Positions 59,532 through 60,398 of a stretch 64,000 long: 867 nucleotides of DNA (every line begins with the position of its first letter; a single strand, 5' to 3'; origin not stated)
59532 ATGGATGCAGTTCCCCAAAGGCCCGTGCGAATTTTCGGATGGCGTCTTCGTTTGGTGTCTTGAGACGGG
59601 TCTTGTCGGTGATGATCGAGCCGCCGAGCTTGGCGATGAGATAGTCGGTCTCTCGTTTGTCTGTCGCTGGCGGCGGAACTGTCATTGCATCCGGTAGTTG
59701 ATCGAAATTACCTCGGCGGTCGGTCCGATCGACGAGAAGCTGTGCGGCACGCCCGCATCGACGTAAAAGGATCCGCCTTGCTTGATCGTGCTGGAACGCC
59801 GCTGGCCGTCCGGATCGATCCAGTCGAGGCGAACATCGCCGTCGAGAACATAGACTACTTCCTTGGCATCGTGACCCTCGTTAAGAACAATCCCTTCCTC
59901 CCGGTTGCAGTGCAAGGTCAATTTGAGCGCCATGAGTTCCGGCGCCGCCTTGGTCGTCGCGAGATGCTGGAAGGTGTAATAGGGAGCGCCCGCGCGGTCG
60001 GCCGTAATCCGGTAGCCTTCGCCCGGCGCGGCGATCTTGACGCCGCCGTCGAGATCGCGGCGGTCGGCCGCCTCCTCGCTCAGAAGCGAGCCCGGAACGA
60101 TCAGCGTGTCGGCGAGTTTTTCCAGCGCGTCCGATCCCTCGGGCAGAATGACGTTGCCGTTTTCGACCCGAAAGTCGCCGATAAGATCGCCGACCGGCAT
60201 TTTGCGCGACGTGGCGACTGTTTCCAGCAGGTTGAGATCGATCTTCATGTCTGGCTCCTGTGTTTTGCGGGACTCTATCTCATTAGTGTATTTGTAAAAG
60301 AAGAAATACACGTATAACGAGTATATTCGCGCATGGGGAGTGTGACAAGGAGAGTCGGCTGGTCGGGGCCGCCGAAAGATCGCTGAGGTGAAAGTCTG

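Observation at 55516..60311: Translationally coupled HppE-like / FomA-like / P-loop kinase / Fe-ADH / ThDP-decarboxylase operon: a fosfomycin-type phosphonate cassette with no PEP mutase in the window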

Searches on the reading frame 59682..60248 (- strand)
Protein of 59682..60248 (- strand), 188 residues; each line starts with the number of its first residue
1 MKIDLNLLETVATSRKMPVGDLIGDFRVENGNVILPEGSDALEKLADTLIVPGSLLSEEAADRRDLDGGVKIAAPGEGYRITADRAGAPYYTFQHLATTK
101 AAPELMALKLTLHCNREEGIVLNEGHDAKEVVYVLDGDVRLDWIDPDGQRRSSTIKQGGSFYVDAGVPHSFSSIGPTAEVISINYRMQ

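Call 3: search_protein_families(library=pfam, proteins=[window:59682-60248:-], max_evalue=0.01)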
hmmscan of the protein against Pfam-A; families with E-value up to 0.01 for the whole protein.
window:59682-60248:- (188 aa): 3 families
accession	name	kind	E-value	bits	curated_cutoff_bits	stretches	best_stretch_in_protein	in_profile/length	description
PF07883.17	Cupin_2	-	8e-08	32.3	27.2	1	125-177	15-62/70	Cupin domain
PF00190.28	Cupin_1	-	1.3e-06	28.5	22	1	116-183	41-113/151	Cupin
PF06052.18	3-HAO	-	0.0053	16.9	25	1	127-173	52-97/151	3-hydroxyanthranilic acid dioxygenase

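Call 4: search_protein_families(library=ncbifam, proteins=[window:59682-60248:-], max_evalue=0.01)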
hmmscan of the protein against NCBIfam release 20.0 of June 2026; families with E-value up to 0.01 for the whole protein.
window:59682-60248:- (188 aa): 3 families
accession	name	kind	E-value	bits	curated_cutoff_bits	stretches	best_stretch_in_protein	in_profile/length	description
TIGR03404.1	bicupin_oxalic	subfamily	3.5e-06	26.3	254.2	1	126-180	85-139/367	bicupin, oxalate decarboxylase family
TIGR03214.2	ura-cupin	equivalog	0.0036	16.8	200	1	114-183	54-121/249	(S)-ureidoglycine aminohydrolase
NF007408.0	PRK09943.1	equivalog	0.0085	15.7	211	0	126-174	126-169/185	HTH-type transcriptional regulator PuuR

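Call 5: search_solved_structures(query=window:59682-60248:-, max_evalue=10, show_alignments=3)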
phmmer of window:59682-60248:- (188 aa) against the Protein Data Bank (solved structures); distinct sequences matched with E-value up to 10: 29.
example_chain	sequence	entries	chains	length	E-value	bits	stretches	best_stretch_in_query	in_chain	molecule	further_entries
5u55_A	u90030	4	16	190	1e-29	106.6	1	8-185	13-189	(S)-2-hydroxypropylphosphonic acid epoxidase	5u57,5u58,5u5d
4j1x_A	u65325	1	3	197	7.6e-15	58.2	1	63-185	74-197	Epoxidase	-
1zz6_A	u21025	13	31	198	7.7e-15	58.2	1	63-185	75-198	Hydroxypropylphosphonic Acid Epoxidase | Hydroxyprophylphosphonic Acid Epoxidase | EPOXIDASE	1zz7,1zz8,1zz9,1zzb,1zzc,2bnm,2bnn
6b9s_A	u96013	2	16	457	8.4e-11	45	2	83-173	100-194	Methylphosphonate synthase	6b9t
2vqa_A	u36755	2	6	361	1.4e-07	34.5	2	126-178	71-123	SLL1358 PROTEIN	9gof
3fe5_A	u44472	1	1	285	0.00044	23.1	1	127-179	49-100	3-hydroxyanthranilate 3,4-dioxygenase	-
4met_A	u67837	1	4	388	0.00076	22.3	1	125-181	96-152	Oxalate decarboxylase OxdC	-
2uy8_A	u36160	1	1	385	0.0034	20.2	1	124-181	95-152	OXALATE DECARBOXYLASE OXDC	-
3s0m_A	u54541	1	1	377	0.0036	20.2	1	125-181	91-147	Oxalate decarboxylase oxdC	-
5vg3_A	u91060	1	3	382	0.0037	20.1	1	125-181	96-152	Oxalate decarboxylase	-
2uya_A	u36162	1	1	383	0.0037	20.1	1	125-181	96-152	OXALATE DECARBOXYLASE OXDC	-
2v09_A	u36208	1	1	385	0.0038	20.1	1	125-181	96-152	OXALATE DECARBOXYLASE OXDC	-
2uy9_A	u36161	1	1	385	0.0038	20.1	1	125-181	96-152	OXALATE DECARBOXYLASE OXDC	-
2uyb_A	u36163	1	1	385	0.0038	20.1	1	125-181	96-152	OXALATE DECARBOXYLASE OXDC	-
1j58_A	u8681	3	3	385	0.0038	20.1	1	125-181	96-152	YVRK PROTEIN | OXALATE DECARBOXYLASE OXDC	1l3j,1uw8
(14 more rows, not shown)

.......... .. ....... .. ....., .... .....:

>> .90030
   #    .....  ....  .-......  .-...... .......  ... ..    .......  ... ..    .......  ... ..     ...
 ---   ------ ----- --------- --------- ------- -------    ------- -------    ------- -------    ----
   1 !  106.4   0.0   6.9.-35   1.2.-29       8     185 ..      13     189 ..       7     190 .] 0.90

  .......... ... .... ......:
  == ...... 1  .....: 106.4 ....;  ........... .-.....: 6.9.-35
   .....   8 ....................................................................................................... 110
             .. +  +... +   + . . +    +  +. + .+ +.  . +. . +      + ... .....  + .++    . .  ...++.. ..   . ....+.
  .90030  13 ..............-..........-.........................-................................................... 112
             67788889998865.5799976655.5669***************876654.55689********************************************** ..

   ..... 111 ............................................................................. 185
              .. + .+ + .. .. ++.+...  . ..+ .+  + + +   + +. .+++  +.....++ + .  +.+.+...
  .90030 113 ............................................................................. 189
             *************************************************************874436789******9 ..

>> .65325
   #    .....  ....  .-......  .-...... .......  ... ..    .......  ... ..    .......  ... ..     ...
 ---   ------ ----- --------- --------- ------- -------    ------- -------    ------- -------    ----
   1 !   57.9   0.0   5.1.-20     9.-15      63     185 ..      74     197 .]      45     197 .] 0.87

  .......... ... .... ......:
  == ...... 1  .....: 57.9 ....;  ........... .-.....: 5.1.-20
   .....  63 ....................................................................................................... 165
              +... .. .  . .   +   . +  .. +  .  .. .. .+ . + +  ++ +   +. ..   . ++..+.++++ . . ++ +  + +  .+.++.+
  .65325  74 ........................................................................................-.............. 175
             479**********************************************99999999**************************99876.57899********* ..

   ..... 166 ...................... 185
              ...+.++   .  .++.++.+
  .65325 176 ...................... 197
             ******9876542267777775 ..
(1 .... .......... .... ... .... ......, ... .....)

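Call 10: find_encoding_contigs(protein=window:59682-60248:-, flank=10000, max_places=6)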
Protein window:59682-60248:- (188 aa): 5 contigs read that carry it; 5 places shown.
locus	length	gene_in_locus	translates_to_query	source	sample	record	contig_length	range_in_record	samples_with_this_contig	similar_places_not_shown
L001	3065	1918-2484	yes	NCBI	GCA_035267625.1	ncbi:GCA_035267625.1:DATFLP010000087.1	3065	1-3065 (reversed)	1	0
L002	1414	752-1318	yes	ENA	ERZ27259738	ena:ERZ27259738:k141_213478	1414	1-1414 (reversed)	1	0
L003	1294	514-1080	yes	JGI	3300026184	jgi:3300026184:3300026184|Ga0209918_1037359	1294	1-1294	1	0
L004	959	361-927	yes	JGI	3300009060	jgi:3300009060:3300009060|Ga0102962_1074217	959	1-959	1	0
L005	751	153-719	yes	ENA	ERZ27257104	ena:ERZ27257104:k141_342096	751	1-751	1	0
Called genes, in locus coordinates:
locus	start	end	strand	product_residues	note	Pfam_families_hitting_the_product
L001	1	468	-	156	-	PF01212:Beta_elim_lyase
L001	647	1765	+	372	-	PF14907:NTP_transf_5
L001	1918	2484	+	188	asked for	PF00190:Cupin_1 (weak), PF07883:Cupin_2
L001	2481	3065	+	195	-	PF00696:AA_kinase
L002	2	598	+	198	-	?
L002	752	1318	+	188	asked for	PF00190:Cupin_1 (weak), PF07883:Cupin_2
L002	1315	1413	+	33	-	?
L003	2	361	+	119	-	?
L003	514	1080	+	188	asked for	PF00190:Cupin_1 (weak), PF07883:Cupin_2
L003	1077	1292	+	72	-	?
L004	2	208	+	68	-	?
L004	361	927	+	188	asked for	PF00190:Cupin_1 (weak), PF07883:Cupin_2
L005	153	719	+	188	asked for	PF00190:Cupin_1 (weak), PF07883:Cupin_2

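Call 11: find_homologous_proteins(query=window:59682-60248:-, max_evalue=0.001)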
Query window:59682-60248:- (188 aa): 17 proteins with E <= 0.001 among 168 candidates.
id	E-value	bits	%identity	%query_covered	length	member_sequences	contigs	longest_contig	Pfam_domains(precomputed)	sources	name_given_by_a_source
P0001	6.2e-116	402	98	100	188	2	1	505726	PF07883.18,PF00190.29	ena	-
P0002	5.4e-91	321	80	100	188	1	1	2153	PF07883.18,PF00190.29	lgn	-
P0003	4.2e-89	315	78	100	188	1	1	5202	PF07883.18,PF00190.29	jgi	jgi:uncharacterized RmlC-like cupin family protein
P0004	4.5e-89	315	78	100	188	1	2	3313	PF07883.18,PF00190.29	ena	-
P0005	7.4e-86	304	77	100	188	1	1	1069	PF07883.18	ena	-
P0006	2.3e-84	299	73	99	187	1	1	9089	PF07883.18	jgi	jgi:uncharacterized RmlC-like cupin family protein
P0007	2.5e-84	299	72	99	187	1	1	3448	PF07883.18,PF00190.29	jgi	jgi:uncharacterized RmlC-like cupin family protein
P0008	8.1e-84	298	72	100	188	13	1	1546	PF07883.18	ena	-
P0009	1.3e-80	287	70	100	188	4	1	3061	PF07883.18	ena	-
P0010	2.3e-80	286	71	99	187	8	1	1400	PF07883.18,PF00190.29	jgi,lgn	jgi:mannose-6-phosphate isomerase-like protein (cupin superfamily)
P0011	1.9e-79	283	68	99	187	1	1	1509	PF07883.18,PF00190.29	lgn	-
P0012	4.6e-79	282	70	99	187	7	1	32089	PF07883.18,PF00190.29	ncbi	-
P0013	5.9e-66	239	71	82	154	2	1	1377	PF07883.18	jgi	-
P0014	1.5e-62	228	78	68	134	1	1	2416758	PF07883.18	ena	-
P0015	1.6e-46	176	49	98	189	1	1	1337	PF07883.18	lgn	-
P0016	2.9e-39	153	45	98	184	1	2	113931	PF07883.18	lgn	-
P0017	1.1e-36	144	42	98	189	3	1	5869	PF07883.18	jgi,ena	-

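Call 12: find_encoding_contigs(protein=P0012, flank=10000, max_places=3)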
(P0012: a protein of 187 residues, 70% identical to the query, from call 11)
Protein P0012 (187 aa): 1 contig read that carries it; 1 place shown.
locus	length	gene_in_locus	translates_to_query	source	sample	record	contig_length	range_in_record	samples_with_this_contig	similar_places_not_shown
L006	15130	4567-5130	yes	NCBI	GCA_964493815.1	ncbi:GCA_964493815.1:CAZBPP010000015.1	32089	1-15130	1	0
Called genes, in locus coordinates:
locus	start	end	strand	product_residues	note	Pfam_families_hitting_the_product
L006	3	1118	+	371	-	?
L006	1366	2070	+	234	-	PF13649:Methyltransf_25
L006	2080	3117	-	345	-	PF01212:Beta_elim_lyase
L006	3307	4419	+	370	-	PF14907:NTP_transf_5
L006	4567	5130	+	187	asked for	PF00190:Cupin_1 (weak), PF07883:Cupin_2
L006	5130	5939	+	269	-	PF00696:AA_kinase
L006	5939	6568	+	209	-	PF02223:Thymidylate_kin (faint)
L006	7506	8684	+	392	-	PF02776:TPP_enzyme_N, PF02775:TPP_enzyme_C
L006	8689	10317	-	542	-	PF07690:MFS_1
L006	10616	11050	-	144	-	-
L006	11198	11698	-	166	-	PF13826:Monooxy_af470-like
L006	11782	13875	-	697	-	PF00378:ECH_1, PF16113:ECH_2, PF02737:3HCDH_N, PF00725:3HCDH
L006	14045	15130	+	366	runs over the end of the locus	PF02311:AraC_binding (faint), PF07883:Cupin_2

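Call 13: find_encoding_contigs(protein=P0016, flank=10000, max_places=3)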
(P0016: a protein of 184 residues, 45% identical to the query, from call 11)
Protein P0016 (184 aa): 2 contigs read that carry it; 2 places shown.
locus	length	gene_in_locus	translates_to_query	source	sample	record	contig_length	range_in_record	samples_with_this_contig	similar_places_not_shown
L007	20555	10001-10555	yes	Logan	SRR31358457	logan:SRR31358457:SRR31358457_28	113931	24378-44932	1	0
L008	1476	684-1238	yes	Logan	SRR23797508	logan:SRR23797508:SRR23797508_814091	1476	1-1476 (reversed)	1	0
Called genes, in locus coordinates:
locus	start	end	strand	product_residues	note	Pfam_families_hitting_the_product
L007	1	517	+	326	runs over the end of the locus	PF00975:Thioesterase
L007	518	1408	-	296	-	PF04055:Radical_SAM, PF13186:SPASM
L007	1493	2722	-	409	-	PF00202:Aminotran_3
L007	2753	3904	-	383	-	PF03702:AnmK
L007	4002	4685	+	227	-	PF00702:Hydrolase, PF12710:HAD (weak), PF13419:HAD_2, PF13242:Hydrolase_like (weak)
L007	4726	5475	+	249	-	PF00535:Glycos_transf_2 (weak)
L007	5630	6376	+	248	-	-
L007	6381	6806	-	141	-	-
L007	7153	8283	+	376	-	PF00682:HMGL-like, PF22617:HCS_D2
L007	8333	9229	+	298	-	PF13714:PEP_mutase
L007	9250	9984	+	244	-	-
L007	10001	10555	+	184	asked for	PF07883:Cupin_2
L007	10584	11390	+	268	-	PF00696:AA_kinase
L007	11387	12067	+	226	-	PF02223:Thymidylate_kin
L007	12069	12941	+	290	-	PF03446:NAD_binding_2, PF14833:NAD_binding_11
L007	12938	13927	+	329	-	PF18288:FAA_hydro_N_2, PF01557:FAA_hydrolase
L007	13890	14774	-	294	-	-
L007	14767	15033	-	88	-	PF00550:PP-binding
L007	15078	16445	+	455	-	PF00668:Condensation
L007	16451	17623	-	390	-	PF03033:Glyco_transf_28 (weak), PF00201:UDPGT (faint), PF04101:Glyco_tran_28_C (weak), PF06722:EryCIII-like_C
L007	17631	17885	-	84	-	PF00550:PP-binding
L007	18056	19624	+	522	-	PF02543:Carbam_trans_N, PF16861:Carbam_trans_C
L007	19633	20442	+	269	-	PF00535:Glycos_transf_2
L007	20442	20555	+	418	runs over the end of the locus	PF00144:Beta-lactamase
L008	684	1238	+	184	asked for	PF07883:Cupin_2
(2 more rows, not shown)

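Call 14: find_encoding_contigs(protein=P0001, flank=10000, max_places=2)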
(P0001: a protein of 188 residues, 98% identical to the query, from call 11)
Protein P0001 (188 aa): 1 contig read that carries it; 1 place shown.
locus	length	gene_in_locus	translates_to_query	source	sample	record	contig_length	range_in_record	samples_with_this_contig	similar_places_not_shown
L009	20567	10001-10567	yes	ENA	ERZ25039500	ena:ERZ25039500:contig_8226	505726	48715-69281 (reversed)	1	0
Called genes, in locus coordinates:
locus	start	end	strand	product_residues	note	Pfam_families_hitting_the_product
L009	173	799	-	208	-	PF04002:RadC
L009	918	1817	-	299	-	PF00557:Peptidase_M24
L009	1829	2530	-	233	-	PF17746:SfsA_N, PF03749:SfsA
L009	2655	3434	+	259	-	PF00994:MoCF_biosynth, PF24102:FLAD1_M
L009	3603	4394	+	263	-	-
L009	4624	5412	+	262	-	PF13489:Methyltransf_23, PF00398:RrnaAD, PF13847:Methyltransf_31, PF08241:Methyltransf_11, PF08242:Methyltransf_12, PF13649:Methyltransf_25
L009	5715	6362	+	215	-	PF00440:TetR_N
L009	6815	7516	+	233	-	PF13649:Methyltransf_25 (weak)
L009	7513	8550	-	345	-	PF01212:Beta_elim_lyase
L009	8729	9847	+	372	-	PF14907:NTP_transf_5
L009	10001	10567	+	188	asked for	PF00190:Cupin_1 (weak), PF07883:Cupin_2 (weak)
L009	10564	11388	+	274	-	PF00696:AA_kinase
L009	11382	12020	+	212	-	PF02223:Thymidylate_kin (faint)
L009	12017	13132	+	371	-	PF00465:Fe-ADH, PF25137:ADH_Fe_C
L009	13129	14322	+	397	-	PF02776:TPP_enzyme_N, PF02775:TPP_enzyme_C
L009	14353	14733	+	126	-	-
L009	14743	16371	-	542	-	PF07690:MFS_1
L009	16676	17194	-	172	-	-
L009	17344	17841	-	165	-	PF13826:Monooxy_af470-like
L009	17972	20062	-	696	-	PF00378:ECH_1, PF16113:ECH_2, PF02737:3HCDH_N, PF00725:3HCDH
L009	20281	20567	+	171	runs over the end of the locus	-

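Call 19: find_encoding_contigs(protein=P0017, flank=10000, max_places=3)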
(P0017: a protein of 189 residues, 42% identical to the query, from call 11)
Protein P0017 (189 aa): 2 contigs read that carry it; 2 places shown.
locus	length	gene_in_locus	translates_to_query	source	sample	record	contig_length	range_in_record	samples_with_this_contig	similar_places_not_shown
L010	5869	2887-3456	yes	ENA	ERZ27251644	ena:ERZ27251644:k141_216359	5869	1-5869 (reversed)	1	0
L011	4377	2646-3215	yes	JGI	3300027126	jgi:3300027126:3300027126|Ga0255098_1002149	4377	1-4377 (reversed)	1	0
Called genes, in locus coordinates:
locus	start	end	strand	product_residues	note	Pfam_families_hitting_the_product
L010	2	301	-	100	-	?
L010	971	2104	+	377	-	PF00682:HMGL-like, PF22617:HCS_D2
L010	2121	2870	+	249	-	-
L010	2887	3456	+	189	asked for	PF07883:Cupin_2 (weak)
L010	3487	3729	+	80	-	PF01488:Shikimate_DH (weak), PF03446:NAD_binding_2, PF03807:F420_oxidored (weak)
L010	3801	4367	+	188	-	PF14833:NAD_binding_11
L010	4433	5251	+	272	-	PF01557:FAA_hydrolase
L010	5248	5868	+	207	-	?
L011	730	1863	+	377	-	PF00682:HMGL-like, PF22617:HCS_D2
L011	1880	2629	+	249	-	-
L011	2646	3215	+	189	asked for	PF07883:Cupin_2 (weak)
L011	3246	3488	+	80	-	PF01488:Shikimate_DH (weak), PF03446:NAD_binding_2, PF03807:F420_oxidored (weak)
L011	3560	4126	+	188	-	PF14833:NAD_binding_11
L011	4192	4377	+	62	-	?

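Call 20: find_encoding_contigs(protein=P0014, flank=10000, max_places=2)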
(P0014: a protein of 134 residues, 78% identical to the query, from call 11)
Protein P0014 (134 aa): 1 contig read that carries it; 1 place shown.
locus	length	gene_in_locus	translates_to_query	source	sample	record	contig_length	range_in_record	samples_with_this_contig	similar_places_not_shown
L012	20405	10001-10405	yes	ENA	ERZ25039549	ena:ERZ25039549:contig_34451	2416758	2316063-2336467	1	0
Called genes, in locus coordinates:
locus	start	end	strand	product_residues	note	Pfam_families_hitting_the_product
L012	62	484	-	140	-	PF10397:ADSL_C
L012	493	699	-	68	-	PF00206:Lyase_1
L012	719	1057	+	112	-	-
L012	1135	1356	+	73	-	-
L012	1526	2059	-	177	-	PF00440:TetR_N, PF14246:TetR_C_7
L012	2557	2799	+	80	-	-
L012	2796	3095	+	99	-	PF22278:DUF6958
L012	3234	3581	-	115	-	PF04002:RadC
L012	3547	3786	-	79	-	PF20582:UPF0758_N (weak)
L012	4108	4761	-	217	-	PF00557:Peptidase_M24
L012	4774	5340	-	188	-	PF17746:SfsA_N, PF03749:SfsA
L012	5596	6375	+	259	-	PF00994:MoCF_biosynth, PF24102:FLAD1_M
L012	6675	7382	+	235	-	PF13649:Methyltransf_25 (faint)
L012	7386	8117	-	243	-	PF01212:Beta_elim_lyase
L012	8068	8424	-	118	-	PF01212:Beta_elim_lyase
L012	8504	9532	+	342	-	PF14907:NTP_transf_5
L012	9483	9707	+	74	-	-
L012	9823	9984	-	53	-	-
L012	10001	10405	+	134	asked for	PF07883:Cupin_2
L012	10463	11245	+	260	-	PF00696:AA_kinase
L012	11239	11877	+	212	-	PF02223:Thymidylate_kin (faint)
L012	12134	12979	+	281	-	PF00465:Fe-ADH, PF25137:ADH_Fe_C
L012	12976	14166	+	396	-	PF02776:TPP_enzyme_N, PF02775:TPP_enzyme_C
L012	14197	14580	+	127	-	-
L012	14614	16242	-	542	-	PF07690:MFS_1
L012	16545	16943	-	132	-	-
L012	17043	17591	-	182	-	-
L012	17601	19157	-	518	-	PF02737:3HCDH_N, PF00725:3HCDH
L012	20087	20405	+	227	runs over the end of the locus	PF13489:Methyltransf_23, PF01209:Ubie_methyltran, PF13847:Methyltransf_31, PF08241:Methyltransf_11, PF08242:Methyltransf_12, PF13649:Methyltransf_25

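Call 22: find_related_loci(query=A1, collection=genome_contigs, flank=10000)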
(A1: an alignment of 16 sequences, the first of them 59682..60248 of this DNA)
Query A1 (188 aa) in genome_contigs; peptide patterns used: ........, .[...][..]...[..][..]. (x = any residue, [..] = any of these).
128 stretches matched a pattern; 2 encode a relative of the query (tblastn E <= 1e-3); 2 distinct loci.
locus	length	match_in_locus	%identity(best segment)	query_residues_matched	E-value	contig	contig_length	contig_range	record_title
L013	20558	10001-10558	71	1-186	2e-87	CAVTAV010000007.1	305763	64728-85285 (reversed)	MAG: uncultured Alphaproteobacteria bacterium isolate MFD02416.bin.2.258 genome assembly, contig: contig_47513, whole ge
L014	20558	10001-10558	43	1-187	2e-48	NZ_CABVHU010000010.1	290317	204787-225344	Pseudomonas fluorescens isolate PS833, whole genome shotgun sequence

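Call 35: find_related_loci(query=A1, collection=metagenome_contigs, flank=10000)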
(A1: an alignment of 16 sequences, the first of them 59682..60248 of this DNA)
Query A1 (188 aa) in metagenome_contigs; peptide patterns used: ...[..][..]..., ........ (x = any residue, [..] = any of these).
160 stretches matched a pattern; 11 encode a relative of the query (tblastn E <= 1e-3); 11 distinct loci.
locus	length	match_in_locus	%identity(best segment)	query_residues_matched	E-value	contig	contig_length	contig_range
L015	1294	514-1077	100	1-188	7e-138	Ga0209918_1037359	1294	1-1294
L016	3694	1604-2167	74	1-188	3e-93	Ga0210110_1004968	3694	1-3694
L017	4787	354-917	74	1-188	9e-92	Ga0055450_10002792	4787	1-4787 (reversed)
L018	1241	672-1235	71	1-188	1e-97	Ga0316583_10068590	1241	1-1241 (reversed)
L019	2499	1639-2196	70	1-186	4e-89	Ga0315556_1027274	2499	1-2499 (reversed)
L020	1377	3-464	71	35-188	1e-76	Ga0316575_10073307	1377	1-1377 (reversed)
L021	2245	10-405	71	55-186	3e-66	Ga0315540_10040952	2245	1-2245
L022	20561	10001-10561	46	1-187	3e-54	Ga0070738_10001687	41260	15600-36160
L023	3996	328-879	44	1-185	3e-48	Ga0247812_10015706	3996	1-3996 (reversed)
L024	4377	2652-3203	42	1-185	5e-45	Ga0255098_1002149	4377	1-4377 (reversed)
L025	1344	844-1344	44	1-168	8e-44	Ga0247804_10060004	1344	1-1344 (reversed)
